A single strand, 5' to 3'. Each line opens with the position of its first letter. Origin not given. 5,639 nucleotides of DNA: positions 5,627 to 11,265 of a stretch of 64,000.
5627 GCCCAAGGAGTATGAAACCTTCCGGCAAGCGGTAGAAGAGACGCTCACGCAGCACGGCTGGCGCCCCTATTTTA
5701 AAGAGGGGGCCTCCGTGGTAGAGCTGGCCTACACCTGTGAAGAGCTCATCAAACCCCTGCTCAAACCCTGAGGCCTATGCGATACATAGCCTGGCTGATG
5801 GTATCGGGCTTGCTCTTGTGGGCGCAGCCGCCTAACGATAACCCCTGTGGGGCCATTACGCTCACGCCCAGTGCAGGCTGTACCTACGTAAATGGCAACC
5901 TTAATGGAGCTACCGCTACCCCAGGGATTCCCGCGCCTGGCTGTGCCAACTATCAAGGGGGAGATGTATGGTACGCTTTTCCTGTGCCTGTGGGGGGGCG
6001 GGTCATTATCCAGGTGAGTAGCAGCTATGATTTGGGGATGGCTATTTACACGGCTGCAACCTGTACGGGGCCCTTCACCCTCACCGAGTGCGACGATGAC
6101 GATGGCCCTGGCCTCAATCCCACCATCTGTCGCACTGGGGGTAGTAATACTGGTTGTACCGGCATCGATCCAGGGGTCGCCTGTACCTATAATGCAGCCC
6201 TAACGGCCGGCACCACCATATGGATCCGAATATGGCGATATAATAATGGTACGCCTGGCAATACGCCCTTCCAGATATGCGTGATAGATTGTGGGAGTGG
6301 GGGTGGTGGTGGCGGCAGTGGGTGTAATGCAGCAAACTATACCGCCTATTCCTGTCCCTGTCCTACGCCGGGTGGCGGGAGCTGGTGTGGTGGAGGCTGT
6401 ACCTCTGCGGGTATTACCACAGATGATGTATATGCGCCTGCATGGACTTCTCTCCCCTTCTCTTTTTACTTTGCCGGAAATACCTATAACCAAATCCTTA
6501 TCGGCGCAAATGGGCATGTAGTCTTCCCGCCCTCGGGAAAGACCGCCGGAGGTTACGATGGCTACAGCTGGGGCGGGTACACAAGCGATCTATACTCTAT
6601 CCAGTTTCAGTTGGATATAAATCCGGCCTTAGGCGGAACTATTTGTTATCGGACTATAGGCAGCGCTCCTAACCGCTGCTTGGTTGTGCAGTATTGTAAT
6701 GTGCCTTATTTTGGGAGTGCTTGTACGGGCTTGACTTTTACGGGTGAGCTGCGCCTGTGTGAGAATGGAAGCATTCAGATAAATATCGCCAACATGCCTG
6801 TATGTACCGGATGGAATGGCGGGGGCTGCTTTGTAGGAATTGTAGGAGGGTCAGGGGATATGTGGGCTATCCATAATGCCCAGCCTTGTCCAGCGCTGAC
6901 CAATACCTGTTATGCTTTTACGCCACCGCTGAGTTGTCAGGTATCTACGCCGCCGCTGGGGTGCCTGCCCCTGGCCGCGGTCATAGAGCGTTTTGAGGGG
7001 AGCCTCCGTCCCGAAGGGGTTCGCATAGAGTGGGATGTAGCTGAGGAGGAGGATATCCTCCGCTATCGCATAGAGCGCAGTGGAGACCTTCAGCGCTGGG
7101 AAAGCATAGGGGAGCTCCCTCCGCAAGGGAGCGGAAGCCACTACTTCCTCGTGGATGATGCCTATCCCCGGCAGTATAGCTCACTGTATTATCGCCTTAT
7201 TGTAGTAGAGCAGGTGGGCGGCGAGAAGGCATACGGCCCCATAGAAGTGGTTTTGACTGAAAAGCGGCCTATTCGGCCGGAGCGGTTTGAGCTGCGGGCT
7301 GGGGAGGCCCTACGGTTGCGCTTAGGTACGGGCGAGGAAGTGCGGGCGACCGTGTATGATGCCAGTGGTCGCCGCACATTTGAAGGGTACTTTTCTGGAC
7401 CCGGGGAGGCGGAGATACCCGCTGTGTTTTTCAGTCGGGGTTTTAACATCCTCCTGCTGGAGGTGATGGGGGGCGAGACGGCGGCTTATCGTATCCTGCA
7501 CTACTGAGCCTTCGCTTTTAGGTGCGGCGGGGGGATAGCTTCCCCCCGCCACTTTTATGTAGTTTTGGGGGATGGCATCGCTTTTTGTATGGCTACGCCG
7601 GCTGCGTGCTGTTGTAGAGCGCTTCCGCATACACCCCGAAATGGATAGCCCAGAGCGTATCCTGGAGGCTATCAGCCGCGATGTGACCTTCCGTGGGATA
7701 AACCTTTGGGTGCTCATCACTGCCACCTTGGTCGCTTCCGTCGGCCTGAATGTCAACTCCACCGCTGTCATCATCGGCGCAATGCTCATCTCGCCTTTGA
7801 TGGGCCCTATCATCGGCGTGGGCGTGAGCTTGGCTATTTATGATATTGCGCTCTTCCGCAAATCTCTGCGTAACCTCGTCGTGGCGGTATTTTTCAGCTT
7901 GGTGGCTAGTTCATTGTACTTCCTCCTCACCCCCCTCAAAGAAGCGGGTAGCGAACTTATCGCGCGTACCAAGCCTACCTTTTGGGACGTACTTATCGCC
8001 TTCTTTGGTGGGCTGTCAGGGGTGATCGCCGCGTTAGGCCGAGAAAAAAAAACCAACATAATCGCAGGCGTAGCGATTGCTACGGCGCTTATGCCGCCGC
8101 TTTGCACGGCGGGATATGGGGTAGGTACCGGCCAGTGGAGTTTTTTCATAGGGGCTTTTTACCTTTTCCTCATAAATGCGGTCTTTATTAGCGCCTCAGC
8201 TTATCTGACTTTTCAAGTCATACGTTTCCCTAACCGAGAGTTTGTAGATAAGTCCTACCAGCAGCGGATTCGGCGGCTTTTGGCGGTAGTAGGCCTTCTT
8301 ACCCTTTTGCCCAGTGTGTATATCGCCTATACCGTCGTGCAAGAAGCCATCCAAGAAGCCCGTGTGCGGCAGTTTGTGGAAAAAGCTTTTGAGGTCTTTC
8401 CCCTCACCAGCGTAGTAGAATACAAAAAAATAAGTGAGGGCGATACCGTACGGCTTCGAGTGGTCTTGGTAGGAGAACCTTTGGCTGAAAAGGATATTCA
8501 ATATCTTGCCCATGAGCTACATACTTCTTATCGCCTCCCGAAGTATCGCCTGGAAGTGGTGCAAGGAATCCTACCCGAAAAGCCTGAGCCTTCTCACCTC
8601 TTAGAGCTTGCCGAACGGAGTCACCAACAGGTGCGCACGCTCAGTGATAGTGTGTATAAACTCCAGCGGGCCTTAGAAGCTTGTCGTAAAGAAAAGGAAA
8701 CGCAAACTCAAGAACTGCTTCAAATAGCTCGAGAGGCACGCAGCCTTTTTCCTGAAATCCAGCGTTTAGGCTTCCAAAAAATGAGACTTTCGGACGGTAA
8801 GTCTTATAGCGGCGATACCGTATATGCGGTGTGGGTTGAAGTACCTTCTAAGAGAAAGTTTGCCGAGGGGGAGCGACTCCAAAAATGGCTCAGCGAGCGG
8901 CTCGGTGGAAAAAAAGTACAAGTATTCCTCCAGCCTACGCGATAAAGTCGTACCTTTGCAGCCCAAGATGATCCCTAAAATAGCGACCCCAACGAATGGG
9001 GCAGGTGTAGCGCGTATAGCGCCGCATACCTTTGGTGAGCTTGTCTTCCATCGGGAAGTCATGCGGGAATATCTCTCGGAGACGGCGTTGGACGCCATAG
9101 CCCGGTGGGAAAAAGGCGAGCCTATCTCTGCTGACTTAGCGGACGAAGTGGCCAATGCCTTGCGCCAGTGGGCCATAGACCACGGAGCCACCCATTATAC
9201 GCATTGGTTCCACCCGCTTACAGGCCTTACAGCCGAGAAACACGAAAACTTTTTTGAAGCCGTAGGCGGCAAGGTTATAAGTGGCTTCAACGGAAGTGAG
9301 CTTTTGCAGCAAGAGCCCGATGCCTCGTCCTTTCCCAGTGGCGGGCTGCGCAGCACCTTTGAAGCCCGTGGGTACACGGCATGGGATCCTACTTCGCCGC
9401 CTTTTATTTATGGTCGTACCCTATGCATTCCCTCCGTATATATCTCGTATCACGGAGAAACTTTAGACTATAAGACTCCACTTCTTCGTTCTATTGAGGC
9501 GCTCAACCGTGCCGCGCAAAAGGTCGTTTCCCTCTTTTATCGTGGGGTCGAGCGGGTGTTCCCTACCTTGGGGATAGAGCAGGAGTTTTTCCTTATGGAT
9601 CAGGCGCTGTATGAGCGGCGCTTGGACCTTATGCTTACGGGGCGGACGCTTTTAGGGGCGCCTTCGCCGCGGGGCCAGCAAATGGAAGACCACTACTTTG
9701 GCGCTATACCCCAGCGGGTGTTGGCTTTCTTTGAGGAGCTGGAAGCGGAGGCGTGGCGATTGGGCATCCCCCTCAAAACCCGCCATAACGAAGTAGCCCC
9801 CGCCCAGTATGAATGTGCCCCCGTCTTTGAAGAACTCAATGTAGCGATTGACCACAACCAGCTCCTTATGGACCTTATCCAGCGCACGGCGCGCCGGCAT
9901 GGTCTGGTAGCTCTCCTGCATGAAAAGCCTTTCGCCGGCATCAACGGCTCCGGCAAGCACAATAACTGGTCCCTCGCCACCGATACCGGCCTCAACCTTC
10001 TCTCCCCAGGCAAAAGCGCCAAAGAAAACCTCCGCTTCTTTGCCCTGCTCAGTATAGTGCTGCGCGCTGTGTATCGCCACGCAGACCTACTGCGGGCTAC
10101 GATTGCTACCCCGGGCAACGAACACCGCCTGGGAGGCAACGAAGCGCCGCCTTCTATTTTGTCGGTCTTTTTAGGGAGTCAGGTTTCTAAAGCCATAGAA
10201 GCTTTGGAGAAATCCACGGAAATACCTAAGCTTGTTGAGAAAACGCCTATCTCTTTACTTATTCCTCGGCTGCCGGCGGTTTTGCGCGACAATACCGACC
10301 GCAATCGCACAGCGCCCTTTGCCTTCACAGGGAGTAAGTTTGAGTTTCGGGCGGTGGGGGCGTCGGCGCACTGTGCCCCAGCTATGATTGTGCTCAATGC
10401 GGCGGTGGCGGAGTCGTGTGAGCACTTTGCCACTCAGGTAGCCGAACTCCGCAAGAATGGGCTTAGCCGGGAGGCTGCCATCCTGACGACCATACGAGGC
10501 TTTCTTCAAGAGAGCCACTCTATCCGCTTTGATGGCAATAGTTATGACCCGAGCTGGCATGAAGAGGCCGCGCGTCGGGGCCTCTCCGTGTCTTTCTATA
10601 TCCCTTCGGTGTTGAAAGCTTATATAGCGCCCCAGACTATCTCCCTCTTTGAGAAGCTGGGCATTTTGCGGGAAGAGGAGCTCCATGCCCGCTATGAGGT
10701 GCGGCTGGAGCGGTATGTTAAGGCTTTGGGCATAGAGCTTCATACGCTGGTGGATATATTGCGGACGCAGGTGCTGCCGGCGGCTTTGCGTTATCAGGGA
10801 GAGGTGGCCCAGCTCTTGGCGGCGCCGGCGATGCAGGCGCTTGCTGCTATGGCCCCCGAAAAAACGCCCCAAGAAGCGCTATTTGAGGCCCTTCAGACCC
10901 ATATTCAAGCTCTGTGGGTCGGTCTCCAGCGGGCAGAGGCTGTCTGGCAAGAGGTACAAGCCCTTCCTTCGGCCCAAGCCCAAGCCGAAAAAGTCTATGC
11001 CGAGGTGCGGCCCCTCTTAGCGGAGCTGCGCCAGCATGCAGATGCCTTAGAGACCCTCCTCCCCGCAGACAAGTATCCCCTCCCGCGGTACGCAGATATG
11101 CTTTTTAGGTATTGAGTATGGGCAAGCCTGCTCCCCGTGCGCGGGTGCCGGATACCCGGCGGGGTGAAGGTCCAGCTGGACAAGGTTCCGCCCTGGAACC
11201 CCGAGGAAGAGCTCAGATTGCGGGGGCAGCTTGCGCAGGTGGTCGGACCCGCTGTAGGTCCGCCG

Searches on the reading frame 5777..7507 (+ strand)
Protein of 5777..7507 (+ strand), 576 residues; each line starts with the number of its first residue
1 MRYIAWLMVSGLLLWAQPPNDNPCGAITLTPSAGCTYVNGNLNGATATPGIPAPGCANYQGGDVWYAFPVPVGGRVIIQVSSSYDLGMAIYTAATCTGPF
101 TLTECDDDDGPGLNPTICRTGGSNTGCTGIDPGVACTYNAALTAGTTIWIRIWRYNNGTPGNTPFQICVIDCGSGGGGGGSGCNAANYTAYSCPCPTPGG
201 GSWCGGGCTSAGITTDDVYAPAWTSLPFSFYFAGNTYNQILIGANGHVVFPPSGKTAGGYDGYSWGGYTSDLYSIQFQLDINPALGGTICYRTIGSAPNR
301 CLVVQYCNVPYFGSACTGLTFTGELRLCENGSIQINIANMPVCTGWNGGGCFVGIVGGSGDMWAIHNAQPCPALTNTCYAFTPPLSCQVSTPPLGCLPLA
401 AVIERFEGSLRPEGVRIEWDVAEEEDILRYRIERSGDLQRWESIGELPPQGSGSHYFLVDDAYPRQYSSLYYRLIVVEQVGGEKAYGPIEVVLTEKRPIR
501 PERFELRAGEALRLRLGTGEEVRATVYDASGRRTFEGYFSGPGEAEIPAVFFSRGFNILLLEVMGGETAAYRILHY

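Call 15: list_cluster_members(proteins=[window:5777-7507:+, window:7572-8945:+, window:21631-22851:+, window:23222-24334:+, window:29044-30369:+, window:44811-45767:+, window:47024-48133:+, window:50092-52794:+, window:52837-54678:+, window:55949-57178:+])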
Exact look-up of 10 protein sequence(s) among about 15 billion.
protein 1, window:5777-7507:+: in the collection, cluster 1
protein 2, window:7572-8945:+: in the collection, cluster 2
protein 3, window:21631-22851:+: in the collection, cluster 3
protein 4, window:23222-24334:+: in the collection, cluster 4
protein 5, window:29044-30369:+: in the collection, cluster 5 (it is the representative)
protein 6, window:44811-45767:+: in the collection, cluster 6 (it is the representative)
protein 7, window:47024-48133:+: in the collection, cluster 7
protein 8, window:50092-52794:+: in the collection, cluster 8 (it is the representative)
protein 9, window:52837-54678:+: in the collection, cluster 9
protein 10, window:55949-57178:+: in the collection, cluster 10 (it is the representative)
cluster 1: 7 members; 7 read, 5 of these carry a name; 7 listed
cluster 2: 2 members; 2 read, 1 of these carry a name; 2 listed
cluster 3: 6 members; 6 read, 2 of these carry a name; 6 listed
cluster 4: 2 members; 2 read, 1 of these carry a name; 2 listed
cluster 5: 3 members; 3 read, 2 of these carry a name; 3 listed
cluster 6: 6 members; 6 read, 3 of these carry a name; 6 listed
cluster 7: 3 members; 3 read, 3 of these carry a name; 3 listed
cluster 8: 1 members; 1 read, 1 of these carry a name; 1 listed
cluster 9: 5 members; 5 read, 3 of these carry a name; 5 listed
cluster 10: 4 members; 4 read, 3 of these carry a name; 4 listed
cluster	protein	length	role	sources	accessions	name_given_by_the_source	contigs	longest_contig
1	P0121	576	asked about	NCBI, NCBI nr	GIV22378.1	MAG: hypothetical protein KatS3mg025_0037 [Bacteroidia bacterium]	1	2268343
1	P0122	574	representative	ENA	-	-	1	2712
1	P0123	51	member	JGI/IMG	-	hypothetical protein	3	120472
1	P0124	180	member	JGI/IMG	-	hypothetical protein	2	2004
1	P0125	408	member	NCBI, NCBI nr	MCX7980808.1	MAG: DUF3999 domain-containing protein [Bacteroidia bacterium] | DUF3999 domain-containing protein [Bacteroidia bacterium]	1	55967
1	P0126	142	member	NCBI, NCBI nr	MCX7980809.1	MAG: hypothetical protein N3A68_07190 [Bacteroidia bacterium] | hypothetical protein [Bacteroidia bacterium]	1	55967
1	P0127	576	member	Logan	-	-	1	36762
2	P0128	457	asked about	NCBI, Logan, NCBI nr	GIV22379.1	MAG: membrane protein [Bacteroidia bacterium]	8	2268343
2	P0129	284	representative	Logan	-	-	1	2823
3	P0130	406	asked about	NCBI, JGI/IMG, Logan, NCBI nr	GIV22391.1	MAG: hydroxyglutarate oxidase [Bacteroidia bacterium] | L-2-hydroxyglutarate oxidase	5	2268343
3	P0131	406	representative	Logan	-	-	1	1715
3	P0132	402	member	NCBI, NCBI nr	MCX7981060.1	MAG: L-2-hydroxyglutarate oxidase [Bacteroidia bacterium] | L-2-hydroxyglutarate oxidase [Bacteroidia bacterium]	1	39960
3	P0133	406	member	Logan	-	-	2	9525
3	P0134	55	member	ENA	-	-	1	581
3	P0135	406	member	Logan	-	-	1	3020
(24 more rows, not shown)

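Call 26: find_encoding_contigs(protein=P0126, flank=10000, max_places=4)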
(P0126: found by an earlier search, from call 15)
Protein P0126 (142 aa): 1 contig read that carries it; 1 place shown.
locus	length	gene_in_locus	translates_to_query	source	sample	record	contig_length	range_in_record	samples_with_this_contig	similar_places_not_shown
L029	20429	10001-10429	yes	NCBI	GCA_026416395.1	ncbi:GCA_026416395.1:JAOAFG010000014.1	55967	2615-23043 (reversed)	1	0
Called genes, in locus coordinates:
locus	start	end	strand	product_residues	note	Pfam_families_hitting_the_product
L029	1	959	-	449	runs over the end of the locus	-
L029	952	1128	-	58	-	-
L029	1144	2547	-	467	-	-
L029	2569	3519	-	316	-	PF03706:LPG_synthase_TM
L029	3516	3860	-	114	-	PF02261:Asp_decarbox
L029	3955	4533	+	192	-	PF11563:Protoglobin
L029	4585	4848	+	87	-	PF09630:DUF2024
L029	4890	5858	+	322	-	PF00294:PfkB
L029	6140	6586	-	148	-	PF14489:QueF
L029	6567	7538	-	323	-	PF01479:S4, PF00849:PseudoU_synth_2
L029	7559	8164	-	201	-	PF00702:Hydrolase, PF13419:HAD_2, PF13242:Hydrolase_like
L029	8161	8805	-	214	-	PF09335:VTT_dom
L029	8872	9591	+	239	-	-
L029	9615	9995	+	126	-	-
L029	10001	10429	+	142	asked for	PF23759:GBD_T9SS_assoc (weak)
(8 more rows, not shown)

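Call 27: find_encoding_contigs(protein=P0127, flank=10000, max_places=4)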
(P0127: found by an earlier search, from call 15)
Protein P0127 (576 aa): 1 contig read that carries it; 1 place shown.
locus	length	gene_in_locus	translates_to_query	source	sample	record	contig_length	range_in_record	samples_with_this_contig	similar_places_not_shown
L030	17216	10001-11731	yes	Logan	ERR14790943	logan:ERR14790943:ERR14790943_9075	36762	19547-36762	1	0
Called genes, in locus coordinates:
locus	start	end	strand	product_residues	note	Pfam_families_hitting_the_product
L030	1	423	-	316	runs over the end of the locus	PF03706:LPG_synthase_TM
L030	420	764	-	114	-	PF02261:Asp_decarbox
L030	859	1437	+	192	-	PF11563:Protoglobin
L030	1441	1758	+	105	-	PF09630:DUF2024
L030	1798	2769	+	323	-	PF00294:PfkB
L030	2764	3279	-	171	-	-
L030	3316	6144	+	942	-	-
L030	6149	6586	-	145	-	PF14489:QueF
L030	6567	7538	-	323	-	PF01479:S4, PF00849:PseudoU_synth_2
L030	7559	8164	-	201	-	PF00702:Hydrolase, PF13419:HAD_2, PF13242:Hydrolase_like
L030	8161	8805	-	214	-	PF09335:VTT_dom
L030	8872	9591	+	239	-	-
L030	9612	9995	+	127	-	-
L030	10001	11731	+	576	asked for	-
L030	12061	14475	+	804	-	PF12437:GSIII_N, PF00120:Gln-synt_C, PF18318:Gln-synt_C-ter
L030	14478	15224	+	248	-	-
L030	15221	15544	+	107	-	-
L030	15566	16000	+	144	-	-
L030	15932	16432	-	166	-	PF01103:Omp85 (weak)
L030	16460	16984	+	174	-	-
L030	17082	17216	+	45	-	?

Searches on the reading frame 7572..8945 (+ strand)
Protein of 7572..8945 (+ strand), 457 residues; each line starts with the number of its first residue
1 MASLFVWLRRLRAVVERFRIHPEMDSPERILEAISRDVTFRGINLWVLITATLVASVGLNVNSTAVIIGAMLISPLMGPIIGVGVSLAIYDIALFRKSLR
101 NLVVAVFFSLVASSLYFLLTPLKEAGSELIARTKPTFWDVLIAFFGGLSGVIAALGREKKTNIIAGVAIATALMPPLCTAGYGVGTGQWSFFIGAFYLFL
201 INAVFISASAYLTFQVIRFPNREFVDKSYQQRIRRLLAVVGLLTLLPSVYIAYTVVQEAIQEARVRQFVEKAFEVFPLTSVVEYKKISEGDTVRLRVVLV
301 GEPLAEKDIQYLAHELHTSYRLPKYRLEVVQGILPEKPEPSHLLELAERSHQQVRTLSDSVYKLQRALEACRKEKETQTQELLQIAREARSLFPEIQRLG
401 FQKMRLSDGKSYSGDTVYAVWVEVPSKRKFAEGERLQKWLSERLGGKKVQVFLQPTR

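Call 17: find_encoding_contigs(protein=window:7572-8945:+, flank=10000, max_places=10)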
Protein window:7572-8945:+ (457 aa): 8 contigs read that carry it; 8 places shown.
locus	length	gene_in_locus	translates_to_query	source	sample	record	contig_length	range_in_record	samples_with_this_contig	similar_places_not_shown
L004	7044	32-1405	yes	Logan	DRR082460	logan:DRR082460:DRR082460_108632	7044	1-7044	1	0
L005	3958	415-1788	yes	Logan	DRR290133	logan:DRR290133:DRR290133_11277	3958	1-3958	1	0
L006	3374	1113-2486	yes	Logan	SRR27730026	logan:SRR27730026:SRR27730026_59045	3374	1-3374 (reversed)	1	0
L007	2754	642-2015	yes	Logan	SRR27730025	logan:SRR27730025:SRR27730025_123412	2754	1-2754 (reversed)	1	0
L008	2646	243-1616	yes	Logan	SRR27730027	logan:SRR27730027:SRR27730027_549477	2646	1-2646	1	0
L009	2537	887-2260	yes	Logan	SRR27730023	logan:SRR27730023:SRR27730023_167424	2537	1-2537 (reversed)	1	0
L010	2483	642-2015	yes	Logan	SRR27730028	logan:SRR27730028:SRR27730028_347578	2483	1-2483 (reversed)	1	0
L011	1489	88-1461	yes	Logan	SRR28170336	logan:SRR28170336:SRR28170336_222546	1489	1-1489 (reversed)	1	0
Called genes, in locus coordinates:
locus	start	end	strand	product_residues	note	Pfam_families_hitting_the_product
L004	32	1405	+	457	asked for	PF04087:DUF389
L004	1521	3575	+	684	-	PF12437:GSIII_N, PF00120:Gln-synt_C, PF18318:Gln-synt_C-ter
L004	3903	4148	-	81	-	-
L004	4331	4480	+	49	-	-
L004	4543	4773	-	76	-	-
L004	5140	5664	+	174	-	-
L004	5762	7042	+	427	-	?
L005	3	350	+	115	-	?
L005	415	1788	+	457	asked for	PF04087:DUF389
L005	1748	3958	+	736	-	PF12437:GSIII_N, PF00120:Gln-synt_C, PF18318:Gln-synt_C-ter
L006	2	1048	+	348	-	?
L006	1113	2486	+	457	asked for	PF04087:DUF389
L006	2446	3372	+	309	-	?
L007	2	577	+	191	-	?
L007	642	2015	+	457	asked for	PF04087:DUF389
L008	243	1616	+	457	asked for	PF04087:DUF389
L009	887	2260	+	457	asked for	PF04087:DUF389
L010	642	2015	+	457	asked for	PF04087:DUF389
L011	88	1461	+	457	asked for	PF04087:DUF389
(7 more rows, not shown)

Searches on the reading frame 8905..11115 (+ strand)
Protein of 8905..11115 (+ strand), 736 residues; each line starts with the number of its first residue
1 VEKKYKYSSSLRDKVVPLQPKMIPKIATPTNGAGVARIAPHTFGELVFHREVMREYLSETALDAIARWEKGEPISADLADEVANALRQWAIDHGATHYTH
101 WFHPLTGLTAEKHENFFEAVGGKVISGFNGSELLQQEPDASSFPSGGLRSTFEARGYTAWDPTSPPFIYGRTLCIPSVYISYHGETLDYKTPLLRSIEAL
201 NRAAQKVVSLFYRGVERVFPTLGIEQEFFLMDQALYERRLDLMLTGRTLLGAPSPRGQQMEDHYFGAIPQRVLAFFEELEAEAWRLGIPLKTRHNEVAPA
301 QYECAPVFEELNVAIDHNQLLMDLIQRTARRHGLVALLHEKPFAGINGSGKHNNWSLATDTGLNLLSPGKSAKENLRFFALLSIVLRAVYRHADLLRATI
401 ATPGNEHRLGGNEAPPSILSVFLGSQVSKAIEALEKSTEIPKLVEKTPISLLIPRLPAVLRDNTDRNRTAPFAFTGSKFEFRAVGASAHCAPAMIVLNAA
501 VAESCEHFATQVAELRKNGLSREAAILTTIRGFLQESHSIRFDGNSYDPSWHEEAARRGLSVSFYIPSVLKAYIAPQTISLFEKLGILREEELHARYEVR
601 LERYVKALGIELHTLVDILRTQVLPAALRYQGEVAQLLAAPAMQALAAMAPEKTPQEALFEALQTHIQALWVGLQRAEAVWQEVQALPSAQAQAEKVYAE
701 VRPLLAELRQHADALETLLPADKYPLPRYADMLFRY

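Call 50: find_encoding_contigs(protein=window:8905-11115:+, flank=4000, max_places=10)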
Protein window:8905-11115:+ (736 aa): 1 contig read that carries it; 1 place shown.
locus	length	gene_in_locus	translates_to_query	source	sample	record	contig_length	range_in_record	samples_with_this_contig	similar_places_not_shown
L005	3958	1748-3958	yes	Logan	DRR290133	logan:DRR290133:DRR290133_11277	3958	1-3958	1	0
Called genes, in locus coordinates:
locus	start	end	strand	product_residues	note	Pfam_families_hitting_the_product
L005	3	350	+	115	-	?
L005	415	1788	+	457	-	PF04087:DUF389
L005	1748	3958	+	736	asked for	PF12437:GSIII_N, PF00120:Gln-synt_C, PF18318:Gln-synt_C-ter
